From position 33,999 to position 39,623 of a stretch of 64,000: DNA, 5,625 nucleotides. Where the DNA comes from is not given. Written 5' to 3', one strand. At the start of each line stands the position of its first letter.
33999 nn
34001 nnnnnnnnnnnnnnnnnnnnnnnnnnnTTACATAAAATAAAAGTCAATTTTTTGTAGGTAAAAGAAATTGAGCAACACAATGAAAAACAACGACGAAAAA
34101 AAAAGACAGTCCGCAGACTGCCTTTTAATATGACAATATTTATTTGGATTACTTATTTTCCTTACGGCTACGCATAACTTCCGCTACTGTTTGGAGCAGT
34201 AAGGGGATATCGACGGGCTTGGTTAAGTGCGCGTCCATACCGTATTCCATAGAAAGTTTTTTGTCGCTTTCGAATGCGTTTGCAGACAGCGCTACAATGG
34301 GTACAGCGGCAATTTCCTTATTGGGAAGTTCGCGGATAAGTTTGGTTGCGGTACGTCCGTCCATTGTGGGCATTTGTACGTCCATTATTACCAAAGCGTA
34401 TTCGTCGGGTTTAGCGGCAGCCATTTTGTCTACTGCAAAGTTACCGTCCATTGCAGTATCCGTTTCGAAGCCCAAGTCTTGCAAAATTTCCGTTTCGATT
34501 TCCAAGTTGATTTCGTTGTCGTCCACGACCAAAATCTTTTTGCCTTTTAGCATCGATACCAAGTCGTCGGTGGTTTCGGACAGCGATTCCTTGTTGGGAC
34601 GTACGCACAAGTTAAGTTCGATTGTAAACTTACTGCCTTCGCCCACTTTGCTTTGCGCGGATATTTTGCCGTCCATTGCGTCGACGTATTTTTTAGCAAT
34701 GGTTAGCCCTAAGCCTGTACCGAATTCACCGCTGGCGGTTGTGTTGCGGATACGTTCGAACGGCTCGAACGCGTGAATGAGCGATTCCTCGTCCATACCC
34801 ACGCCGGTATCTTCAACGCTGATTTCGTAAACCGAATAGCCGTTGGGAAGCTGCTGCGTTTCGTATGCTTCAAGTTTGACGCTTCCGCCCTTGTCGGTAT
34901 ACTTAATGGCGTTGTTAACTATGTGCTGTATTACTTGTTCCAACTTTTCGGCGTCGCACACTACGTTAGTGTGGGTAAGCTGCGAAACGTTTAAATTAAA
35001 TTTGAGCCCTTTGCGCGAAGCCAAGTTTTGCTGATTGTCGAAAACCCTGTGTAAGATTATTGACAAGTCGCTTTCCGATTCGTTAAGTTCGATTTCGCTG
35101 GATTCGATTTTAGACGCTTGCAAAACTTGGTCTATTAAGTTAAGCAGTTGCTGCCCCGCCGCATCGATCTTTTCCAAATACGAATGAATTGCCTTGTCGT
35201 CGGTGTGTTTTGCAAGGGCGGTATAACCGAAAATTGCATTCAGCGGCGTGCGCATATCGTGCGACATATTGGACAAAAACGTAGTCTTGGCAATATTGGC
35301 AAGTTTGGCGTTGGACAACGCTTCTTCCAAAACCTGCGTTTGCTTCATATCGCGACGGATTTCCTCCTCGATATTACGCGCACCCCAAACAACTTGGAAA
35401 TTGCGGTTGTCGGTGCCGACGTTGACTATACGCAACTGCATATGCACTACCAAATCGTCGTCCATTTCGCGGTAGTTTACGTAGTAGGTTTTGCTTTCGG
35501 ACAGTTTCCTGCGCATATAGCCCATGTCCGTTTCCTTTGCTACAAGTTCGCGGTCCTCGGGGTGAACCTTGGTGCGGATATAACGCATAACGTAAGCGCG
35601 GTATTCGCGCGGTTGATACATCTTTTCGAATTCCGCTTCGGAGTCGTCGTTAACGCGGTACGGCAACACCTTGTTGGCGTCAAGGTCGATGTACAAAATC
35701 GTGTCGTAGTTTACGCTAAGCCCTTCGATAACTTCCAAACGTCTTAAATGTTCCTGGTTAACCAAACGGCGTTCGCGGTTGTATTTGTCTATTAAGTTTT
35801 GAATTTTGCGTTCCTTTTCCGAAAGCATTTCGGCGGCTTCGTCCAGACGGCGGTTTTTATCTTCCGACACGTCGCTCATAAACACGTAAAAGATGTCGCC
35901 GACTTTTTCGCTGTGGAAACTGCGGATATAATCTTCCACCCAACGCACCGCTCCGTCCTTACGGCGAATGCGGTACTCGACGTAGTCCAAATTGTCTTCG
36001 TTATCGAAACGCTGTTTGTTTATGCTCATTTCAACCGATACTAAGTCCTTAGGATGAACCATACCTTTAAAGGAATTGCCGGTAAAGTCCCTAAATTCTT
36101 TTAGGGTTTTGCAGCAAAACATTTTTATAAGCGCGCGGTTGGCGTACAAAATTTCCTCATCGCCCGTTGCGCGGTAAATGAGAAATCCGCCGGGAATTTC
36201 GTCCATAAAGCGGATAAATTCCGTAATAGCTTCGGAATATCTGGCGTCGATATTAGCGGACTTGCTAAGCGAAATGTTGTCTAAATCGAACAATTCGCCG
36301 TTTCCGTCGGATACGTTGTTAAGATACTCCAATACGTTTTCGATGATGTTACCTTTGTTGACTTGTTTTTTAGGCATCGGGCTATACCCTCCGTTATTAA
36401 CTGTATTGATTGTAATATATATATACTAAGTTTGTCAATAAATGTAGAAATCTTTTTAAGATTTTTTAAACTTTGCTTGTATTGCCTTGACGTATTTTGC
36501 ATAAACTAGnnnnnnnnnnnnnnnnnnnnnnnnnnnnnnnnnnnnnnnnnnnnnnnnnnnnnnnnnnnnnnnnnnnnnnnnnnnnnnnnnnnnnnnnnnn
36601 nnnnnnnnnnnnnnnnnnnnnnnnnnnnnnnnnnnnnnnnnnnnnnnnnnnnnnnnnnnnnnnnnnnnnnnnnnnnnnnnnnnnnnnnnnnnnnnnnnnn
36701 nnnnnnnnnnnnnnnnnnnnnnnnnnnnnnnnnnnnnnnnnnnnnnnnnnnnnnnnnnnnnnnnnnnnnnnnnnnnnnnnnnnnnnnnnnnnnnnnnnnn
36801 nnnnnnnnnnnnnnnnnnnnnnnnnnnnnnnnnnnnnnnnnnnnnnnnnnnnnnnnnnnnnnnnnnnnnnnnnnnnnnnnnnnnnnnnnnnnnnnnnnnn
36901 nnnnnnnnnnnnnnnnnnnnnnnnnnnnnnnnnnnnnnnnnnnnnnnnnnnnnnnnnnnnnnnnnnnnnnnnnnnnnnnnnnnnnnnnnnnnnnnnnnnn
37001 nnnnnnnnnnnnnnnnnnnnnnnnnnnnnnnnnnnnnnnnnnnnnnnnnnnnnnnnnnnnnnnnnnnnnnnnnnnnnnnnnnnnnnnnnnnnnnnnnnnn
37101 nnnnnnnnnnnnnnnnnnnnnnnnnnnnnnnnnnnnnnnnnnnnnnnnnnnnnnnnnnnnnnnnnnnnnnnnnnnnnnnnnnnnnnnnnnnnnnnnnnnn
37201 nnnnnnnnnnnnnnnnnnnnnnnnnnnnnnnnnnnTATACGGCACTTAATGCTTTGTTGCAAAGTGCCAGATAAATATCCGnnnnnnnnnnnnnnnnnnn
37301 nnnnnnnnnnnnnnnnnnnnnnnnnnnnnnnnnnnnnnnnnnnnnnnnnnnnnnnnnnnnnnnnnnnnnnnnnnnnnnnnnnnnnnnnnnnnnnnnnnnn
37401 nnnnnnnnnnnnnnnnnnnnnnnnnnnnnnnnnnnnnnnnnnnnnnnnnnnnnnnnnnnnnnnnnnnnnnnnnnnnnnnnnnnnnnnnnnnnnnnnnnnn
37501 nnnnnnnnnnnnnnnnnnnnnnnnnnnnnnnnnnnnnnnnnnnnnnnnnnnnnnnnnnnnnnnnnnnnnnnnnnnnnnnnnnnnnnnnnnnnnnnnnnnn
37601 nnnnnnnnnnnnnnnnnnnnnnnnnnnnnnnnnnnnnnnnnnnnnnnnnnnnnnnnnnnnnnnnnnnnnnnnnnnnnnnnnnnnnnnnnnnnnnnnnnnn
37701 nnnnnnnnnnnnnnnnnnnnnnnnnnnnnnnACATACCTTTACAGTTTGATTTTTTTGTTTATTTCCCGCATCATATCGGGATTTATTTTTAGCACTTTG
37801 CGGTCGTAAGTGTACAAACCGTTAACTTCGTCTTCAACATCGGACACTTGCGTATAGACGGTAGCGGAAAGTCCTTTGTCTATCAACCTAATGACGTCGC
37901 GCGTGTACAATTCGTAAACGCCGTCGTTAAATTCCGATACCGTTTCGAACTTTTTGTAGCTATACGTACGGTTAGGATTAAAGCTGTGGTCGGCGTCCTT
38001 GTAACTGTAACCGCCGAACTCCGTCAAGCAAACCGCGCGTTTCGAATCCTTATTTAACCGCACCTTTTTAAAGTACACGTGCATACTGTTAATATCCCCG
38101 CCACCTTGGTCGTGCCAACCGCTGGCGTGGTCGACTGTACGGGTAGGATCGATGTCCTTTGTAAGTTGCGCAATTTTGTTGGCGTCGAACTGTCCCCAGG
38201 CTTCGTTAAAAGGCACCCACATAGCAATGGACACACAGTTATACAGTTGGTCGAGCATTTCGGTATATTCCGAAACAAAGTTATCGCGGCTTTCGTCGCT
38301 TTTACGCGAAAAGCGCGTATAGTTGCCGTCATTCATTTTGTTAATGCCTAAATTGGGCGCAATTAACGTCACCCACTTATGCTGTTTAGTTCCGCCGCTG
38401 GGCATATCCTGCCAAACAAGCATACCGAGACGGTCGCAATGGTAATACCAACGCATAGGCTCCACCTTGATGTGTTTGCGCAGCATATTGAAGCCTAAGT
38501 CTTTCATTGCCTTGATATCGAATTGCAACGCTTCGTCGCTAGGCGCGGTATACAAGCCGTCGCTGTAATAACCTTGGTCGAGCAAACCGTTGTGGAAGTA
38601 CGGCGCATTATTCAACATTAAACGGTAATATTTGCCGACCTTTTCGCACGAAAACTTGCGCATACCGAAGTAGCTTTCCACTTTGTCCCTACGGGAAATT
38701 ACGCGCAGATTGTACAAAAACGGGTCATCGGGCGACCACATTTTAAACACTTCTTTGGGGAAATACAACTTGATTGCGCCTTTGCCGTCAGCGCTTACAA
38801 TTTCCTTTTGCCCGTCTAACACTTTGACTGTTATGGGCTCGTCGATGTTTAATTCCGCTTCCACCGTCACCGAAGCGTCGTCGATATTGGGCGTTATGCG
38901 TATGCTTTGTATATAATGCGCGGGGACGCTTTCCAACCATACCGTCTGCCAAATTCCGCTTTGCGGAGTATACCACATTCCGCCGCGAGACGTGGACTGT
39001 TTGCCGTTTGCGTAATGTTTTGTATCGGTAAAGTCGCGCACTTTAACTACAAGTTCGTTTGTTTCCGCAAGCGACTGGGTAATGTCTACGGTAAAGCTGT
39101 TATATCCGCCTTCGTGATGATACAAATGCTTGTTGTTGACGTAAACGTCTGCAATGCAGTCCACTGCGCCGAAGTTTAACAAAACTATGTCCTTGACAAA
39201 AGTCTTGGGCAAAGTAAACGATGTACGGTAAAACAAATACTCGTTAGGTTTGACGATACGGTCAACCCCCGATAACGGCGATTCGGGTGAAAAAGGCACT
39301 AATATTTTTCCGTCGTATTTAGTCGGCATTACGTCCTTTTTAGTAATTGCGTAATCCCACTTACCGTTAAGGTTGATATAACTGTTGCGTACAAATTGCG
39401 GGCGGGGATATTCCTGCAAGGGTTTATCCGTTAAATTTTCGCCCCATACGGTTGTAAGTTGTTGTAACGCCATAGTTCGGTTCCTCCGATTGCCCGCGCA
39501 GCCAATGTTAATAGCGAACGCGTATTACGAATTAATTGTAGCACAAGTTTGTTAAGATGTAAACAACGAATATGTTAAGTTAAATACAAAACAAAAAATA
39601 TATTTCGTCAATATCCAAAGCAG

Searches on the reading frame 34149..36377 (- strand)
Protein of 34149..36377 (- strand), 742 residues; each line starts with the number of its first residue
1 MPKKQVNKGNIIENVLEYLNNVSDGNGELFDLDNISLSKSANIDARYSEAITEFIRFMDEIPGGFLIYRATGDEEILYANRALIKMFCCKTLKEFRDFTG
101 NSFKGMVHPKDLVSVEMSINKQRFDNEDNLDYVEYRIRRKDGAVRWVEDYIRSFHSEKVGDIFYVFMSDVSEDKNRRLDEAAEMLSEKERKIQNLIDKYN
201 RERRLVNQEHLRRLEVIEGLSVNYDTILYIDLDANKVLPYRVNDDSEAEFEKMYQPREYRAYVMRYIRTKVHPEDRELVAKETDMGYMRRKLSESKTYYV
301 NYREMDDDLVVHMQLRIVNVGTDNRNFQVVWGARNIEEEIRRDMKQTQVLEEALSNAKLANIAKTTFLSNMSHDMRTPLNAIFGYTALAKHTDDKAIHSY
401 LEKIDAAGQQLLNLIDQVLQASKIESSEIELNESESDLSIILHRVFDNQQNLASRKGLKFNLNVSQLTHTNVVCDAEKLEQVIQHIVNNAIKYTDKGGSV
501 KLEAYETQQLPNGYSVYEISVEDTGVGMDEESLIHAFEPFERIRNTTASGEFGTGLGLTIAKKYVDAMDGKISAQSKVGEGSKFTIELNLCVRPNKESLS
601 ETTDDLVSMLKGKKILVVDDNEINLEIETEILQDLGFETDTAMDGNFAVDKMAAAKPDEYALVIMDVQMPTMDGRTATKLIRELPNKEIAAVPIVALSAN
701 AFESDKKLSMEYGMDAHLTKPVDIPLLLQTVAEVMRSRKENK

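Call 55: search_protein_families(library=pfam, proteins=[window:34149-36377:-], max_evalue=0.0001)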
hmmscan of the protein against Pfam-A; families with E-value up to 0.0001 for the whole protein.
window:34149-36377:- (742 aa): 4 families
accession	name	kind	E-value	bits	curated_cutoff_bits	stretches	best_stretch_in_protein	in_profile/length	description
PF02518.31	HATPase_c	-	2e-25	89.8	26.4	1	475-589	2-108/111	Histidine kinase-, DNA gyrase B-, and HSP90-like ATPase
PF00072.30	Response_reg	-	1.2e-20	74.2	30.2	1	615-731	1-110/111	Response regulator receiver domain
PF00512.31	HisKA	-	1.1e-15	57.8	26.9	1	363-426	1-65/66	His Kinase A (phospho-acceptor) domain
PF08447.18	PAS_3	-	1.5e-10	41.6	25.6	1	97-157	18-78/89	PAS fold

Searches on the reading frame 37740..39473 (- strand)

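Call 55: search_protein_families(library=pfam, proteins=[window:37740-39473:-], max_evalue=0.0001)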
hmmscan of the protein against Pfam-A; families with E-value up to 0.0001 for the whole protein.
window:37740-39473:- (577 aa): 4 families
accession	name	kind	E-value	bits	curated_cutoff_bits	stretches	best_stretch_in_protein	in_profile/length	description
PF02837.24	Glyco_hydro_2_N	-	7.3e-13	49.2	28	1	77-184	64-169/169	Glycosyl hydrolases family 2, sugar binding domain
PF02836.23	Glyco_hydro_2_C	-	3.5e-10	39.9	21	1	314-456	36-167/302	Glycosyl hydrolases family 2, TIM barrel domain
PF22666.2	Glyco_hydro_2_N2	-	4.6e-10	40.2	27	1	81-149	51-121/167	Glycosyl hydrolase 2 galactose-binding domain-like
PF00703.27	Glyco_hydro_2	-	1.7e-07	32.4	23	1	187-272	2-109/109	Glycosyl hydrolases family 2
